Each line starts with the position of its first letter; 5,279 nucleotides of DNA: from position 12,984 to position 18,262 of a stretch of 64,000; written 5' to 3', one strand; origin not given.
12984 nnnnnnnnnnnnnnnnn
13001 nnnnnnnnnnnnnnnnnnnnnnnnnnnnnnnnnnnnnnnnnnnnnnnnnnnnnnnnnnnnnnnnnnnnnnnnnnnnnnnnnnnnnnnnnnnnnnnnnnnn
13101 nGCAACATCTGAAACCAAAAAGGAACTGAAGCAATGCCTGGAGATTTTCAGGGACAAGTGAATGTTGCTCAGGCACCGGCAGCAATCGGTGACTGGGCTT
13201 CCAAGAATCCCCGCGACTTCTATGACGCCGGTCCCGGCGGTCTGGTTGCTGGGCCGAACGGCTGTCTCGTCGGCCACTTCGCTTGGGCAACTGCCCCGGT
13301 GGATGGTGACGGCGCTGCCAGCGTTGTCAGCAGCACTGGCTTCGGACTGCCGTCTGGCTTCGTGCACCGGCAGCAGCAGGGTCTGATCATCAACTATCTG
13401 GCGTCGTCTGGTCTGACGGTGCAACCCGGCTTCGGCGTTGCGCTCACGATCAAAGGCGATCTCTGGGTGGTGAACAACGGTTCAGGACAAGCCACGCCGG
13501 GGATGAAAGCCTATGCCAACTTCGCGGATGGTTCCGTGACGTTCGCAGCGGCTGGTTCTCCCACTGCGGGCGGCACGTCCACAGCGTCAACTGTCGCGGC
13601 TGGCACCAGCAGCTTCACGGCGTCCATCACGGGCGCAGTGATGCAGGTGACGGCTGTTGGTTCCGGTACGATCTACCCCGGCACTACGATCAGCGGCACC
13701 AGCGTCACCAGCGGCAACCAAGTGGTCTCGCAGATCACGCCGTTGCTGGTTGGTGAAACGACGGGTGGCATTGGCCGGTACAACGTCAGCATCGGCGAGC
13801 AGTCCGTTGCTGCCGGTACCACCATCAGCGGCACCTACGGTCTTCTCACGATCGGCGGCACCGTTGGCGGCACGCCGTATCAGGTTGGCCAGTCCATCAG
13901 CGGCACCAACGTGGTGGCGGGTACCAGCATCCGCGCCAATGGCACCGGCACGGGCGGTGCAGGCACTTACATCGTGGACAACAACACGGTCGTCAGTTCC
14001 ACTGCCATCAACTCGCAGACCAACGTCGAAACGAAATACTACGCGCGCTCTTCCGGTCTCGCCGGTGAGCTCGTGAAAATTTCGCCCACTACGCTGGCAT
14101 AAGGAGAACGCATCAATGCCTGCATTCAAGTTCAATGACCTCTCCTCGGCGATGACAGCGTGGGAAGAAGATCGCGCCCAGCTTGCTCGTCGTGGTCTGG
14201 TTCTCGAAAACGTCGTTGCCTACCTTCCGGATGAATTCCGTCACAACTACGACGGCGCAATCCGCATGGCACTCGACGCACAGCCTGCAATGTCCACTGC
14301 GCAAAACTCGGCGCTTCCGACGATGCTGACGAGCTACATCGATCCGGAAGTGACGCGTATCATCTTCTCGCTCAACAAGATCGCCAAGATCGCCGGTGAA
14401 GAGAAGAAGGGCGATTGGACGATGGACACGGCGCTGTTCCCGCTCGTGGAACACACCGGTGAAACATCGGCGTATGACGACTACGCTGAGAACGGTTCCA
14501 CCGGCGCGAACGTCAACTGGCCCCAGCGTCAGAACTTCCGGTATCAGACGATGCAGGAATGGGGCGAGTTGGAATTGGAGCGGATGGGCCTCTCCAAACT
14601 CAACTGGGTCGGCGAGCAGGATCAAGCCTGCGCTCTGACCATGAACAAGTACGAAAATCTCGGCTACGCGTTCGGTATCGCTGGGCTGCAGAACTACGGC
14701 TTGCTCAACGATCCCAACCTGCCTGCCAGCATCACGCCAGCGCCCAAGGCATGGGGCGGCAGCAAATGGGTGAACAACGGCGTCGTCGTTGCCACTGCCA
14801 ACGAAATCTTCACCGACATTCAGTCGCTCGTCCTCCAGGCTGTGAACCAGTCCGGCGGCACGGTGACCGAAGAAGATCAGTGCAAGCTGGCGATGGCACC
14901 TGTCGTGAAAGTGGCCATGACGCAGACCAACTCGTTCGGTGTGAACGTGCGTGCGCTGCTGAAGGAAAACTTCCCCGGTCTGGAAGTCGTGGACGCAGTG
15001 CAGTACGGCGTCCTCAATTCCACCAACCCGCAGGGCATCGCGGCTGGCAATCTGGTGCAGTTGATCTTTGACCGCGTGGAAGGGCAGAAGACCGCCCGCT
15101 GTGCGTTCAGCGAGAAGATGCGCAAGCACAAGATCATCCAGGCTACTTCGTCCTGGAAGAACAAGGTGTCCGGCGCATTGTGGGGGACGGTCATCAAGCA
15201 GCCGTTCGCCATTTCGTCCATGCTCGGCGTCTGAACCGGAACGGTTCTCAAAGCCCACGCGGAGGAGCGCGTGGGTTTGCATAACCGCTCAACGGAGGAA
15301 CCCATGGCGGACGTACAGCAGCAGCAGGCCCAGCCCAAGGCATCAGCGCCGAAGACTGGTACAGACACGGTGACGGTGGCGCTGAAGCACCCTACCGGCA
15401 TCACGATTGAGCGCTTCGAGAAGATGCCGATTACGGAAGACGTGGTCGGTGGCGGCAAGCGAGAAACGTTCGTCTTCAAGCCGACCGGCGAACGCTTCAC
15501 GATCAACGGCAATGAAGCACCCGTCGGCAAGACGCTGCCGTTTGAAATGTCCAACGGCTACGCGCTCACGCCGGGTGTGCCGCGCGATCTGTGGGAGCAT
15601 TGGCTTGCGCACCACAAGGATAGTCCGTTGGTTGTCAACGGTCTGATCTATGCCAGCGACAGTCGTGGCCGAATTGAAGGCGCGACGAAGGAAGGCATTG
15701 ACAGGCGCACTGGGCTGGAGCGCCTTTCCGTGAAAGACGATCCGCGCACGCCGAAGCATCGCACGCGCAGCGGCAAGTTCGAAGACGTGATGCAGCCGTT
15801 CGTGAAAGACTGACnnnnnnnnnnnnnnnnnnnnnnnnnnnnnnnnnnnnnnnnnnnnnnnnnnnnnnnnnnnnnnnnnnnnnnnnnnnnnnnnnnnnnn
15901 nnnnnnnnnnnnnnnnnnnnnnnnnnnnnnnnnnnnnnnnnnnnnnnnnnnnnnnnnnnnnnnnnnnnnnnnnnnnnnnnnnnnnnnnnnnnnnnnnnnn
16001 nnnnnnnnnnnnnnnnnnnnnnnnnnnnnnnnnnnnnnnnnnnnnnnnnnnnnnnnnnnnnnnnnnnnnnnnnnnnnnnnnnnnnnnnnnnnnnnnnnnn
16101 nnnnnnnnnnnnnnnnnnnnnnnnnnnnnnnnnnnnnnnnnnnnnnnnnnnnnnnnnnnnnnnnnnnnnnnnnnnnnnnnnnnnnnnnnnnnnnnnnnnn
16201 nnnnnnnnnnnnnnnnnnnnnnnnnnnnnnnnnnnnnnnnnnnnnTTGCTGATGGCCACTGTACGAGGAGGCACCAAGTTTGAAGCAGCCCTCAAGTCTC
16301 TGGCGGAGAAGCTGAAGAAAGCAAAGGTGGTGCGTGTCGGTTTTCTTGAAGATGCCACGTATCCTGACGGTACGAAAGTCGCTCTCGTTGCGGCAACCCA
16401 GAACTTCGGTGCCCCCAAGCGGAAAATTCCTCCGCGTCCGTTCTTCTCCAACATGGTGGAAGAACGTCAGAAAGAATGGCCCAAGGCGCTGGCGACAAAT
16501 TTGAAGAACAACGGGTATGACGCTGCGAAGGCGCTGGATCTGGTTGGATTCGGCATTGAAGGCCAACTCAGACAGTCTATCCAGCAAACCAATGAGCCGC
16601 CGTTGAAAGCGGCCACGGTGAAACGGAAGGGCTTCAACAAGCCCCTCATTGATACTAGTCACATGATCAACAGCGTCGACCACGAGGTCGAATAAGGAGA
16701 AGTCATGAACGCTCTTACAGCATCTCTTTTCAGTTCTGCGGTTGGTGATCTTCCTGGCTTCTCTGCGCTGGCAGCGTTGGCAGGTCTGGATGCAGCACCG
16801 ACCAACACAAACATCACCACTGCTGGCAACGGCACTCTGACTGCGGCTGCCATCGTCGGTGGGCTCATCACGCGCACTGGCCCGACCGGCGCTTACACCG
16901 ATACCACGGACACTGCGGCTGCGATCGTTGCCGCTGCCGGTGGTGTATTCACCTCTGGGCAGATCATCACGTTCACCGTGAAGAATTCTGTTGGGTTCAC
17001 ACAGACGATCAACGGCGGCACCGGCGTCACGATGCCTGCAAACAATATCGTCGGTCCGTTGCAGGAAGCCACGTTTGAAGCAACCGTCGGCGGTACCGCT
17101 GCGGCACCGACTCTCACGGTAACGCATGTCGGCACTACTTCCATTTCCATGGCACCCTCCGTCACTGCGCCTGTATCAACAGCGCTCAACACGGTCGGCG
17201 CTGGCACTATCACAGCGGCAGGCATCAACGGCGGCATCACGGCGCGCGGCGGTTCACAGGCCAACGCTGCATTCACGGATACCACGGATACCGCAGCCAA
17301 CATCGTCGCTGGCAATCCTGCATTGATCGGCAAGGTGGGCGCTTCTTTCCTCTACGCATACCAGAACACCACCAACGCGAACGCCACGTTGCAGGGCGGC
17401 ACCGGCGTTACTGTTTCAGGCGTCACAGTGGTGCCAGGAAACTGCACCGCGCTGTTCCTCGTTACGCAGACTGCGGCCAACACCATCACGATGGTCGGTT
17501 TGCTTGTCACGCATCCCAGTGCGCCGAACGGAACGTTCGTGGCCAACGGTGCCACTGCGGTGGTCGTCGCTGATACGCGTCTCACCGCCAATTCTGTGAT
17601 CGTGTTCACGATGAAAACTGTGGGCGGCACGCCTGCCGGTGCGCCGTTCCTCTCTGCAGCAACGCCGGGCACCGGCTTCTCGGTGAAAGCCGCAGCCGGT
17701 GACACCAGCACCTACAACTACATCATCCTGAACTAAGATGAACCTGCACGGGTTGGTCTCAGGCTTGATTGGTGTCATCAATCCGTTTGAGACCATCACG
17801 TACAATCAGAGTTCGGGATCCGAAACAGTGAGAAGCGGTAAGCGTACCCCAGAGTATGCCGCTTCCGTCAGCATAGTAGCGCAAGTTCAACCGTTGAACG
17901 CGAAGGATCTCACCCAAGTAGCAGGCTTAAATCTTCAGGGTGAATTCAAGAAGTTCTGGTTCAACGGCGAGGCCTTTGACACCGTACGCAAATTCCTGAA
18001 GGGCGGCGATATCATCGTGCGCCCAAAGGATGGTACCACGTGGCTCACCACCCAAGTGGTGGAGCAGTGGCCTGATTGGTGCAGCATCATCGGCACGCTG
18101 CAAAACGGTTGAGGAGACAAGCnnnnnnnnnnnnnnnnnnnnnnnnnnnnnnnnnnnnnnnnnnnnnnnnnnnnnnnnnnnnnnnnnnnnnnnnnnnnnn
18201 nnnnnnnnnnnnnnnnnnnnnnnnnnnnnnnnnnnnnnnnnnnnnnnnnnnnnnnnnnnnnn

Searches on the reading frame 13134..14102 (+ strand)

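Call 22: search_protein_families(library=pfam, proteins=[window:13134-14102:+], max_evalue=0.01)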
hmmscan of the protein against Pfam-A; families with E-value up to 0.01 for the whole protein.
window:13134-14102:+ (322 aa): 1 family
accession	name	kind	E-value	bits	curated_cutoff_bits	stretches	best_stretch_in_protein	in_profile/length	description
PF23982.2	XM1_gp53_minor_capsid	-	1.5e-16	61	27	1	8-163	4-142/154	XM1 gp53 minor capsid protein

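Call 23: search_protein_families(library=phrogs, proteins=[window:13134-14102:+], max_evalue=0.01)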
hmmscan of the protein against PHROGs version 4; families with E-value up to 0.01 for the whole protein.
window:13134-14102:+ (322 aa): 3 families
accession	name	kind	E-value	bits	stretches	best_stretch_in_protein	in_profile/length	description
phrog_2122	-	head and packaging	1.1e-34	120.4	1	5-157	3-151/165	minor head protein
phrog_38233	-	tail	1e-05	24.7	1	229-308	560-640/896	tail fiber protein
phrog_21413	-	unknown function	8.9e-05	22.3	1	222-295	394-466/595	-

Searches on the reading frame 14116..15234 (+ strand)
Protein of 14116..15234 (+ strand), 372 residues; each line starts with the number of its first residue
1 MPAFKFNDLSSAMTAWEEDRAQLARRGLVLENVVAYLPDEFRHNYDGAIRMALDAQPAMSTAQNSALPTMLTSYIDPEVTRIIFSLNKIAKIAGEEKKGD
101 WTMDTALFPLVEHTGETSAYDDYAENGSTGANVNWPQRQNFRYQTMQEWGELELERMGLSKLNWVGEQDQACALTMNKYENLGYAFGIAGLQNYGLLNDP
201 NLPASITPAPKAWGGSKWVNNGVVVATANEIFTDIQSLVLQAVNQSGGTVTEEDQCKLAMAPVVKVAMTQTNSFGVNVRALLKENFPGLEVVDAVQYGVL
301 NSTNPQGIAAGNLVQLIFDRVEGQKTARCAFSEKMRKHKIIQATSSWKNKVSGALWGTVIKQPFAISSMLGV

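Call 109: search_protein_families(library=pfam, proteins=[window:14116-15234:+], max_evalue=0.001)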
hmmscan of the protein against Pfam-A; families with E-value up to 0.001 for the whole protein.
window:14116-15234:+ (372 aa): 0 families

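Call 112: search_dna_similar(query=window:14116-15231:+, collection=phages, mode=protein, max_evalue=1e-20, max_rows=15)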
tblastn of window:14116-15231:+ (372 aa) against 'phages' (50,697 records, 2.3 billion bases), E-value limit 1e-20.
Records with a match: 172; places in all: 172; records where one place covers at least 80% of the query: 170.
Best place of each record, by identity: <60% 172.
By first word of the organism name: Acinetobacter 80; Xanthomonas 36; Burkholderia 15; Ralstonia 11; Aeromonas 9; Klebsiella 6; Pseudomonas 5; Edwardsiella 4; Bacteriophage 2; Lambdavirus 1; and 3 more.
By host as written in the record: Acinetobacter baumannii 40; - 15; Xanthomonas oryzae pv. oryzae 14; Xanthomonas arboricola pv. pruni strain Xcp1 6; Ralstonia pseudosolanacearum I-31 (MT043) 5; Klebsiella pneumoniae 4; Pseudomonas syringae 7C 4; Aeromonas rivipollensis 4; and 59 more.
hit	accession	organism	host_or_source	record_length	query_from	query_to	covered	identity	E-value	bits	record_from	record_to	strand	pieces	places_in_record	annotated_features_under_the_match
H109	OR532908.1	Klebsiella phage RCIP0114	Klebsiella pneumoniae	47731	21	372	95%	45.9%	1e-92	308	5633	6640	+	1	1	major capsid protein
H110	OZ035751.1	Lambdavirus PDP110P1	-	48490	21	372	95%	45.9%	1e-92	308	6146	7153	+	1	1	record has no annotation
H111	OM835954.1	Klebsiella phage KP12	Klebsiella pneumoniae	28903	21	372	95%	45.8%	1e-91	306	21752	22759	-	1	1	hypothetical protein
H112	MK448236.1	Klebsiella phage ST899-OXA48phi17.1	Klesiella pneumoniae ST899-OXA48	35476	21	372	95%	45.8%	1e-91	306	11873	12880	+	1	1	hypothetical protein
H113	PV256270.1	Klebsiella phage klb_E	Klebsiella pneumoniae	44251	21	372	95%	45.8%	1e-91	306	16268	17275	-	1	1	record has no annotation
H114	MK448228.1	Klebsiella phage ST15-VIM1phi2.1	Klebsiella pneumoniae ST15-VIM1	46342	21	372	95%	45.8%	1e-91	306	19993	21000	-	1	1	hypothetical protein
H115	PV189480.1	Klebsiella phage KpnBHU6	Klebsiella pneumoniae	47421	21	372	95%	45.8%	1e-91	306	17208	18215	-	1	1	record has no annotation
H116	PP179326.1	Pseudomonas phage Orimi01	Pseudomonas syringae 7C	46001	46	372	88%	47.1%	1e-85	289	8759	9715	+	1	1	major capsid protein | hypothetical protein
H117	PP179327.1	Pseudomonas phage Orisa03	Pseudomonas syringae 7C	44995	46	372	88%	47.1%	1e-85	288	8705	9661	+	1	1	major capsid protein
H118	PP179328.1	Pseudomonas phage Orisa02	Pseudomonas syringae 7C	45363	46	372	88%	47.1%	1e-85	288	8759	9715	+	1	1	major capsid protein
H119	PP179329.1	Pseudomonas phage Orisa01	Pseudomonas syringae 7C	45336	46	372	83%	49.4%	1e-73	302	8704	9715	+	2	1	major capsid protein | putative capsid protein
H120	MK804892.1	Aeromonas phage 4_D05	Aeromonas rivipollensis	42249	44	372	88%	44.1%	4e-85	287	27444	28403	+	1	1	hypothetical protein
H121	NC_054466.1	Aeromonas phage 4_D05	Aeromonas rivipollensis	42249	44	372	88%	44.1%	4e-85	287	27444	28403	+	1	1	hypothetical protein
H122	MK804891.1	Aeromonas phage 2_D05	Aeromonas rivipollensis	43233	44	372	88%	44.1%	4e-85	287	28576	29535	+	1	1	hypothetical protein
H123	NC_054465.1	Aeromonas phage 2_D05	Aeromonas rivipollensis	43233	44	372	88%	44.1%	4e-85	287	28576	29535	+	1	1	hypothetical protein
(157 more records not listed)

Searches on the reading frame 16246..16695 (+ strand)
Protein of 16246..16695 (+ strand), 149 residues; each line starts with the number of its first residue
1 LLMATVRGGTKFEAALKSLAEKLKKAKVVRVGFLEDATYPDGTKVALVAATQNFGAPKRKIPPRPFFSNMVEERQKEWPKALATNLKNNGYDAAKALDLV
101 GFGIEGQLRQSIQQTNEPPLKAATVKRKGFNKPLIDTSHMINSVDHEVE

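Call 3: search_protein_families(library=pfam, proteins=[window:16246-16695:+], max_evalue=0.01)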
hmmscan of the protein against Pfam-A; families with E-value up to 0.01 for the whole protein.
window:16246-16695:+ (149 aa): 0 families

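Call 4: search_protein_families(library=phrogs, proteins=[window:16246-16695:+], max_evalue=0.01)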
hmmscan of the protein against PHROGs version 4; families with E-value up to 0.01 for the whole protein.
window:16246-16695:+ (149 aa): 2 families
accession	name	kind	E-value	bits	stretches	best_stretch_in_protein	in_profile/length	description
phrog_222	-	connector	5.3e-47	161.8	1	3-148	109-261/276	tail completion or Neck1 protein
phrog_26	-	connector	5.7e-05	23.7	0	43-67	177-208/321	tail completion or Neck1 protein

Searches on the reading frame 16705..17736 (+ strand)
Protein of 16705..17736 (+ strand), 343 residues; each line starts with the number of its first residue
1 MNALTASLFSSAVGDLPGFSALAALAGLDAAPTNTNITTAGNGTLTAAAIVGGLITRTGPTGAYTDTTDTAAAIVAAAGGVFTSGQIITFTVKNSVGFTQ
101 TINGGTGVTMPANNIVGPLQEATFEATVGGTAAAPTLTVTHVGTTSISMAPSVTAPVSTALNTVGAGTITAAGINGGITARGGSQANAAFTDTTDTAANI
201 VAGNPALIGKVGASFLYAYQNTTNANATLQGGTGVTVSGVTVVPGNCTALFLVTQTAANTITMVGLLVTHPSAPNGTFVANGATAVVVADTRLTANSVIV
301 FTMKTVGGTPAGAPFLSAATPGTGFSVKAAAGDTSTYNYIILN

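Call 3: search_protein_families(library=pfam, proteins=[window:16705-17736:+], max_evalue=0.01)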
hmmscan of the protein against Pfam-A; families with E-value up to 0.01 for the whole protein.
window:16705-17736:+ (343 aa): 1 family
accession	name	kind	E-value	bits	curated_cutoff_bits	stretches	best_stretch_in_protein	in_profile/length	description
PF24146.1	K1-lyase_C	-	3.7e-10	40.6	27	1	281-342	10-70/70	K1 capsule-specific polysaccharide lyase, C-terminal domain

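Call 4: search_protein_families(library=phrogs, proteins=[window:16705-17736:+], max_evalue=0.01)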
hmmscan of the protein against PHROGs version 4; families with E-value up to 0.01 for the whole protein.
window:16705-17736:+ (343 aa): 1 family
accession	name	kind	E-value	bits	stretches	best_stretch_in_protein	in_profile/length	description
phrog_673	-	head and packaging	9.9e-09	36.5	2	158-255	145-240/260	head scaffolding protein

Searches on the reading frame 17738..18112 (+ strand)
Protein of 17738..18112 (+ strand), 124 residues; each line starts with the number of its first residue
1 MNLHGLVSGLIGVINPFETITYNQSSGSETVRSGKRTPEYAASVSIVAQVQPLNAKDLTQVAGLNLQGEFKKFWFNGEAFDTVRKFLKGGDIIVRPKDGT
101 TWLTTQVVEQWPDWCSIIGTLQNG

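Call 3: search_protein_families(library=pfam, proteins=[window:17738-18112:+], max_evalue=0.01)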
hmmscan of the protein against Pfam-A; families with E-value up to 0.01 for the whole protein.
window:17738-18112:+ (124 aa): 1 family
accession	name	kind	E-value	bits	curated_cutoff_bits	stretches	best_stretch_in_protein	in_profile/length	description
PF22755.2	E217_gp28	-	0.0051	17.4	27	1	17-94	8-82/110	E217 collar protein gp28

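Call 4: search_protein_families(library=phrogs, proteins=[window:17738-18112:+], max_evalue=0.01)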
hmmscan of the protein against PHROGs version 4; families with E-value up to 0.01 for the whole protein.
window:17738-18112:+ (124 aa): 1 family
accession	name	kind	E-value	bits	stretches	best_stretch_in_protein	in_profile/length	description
phrog_1912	-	head and packaging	4.3e-30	105.7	1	1-123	1-120/122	head protein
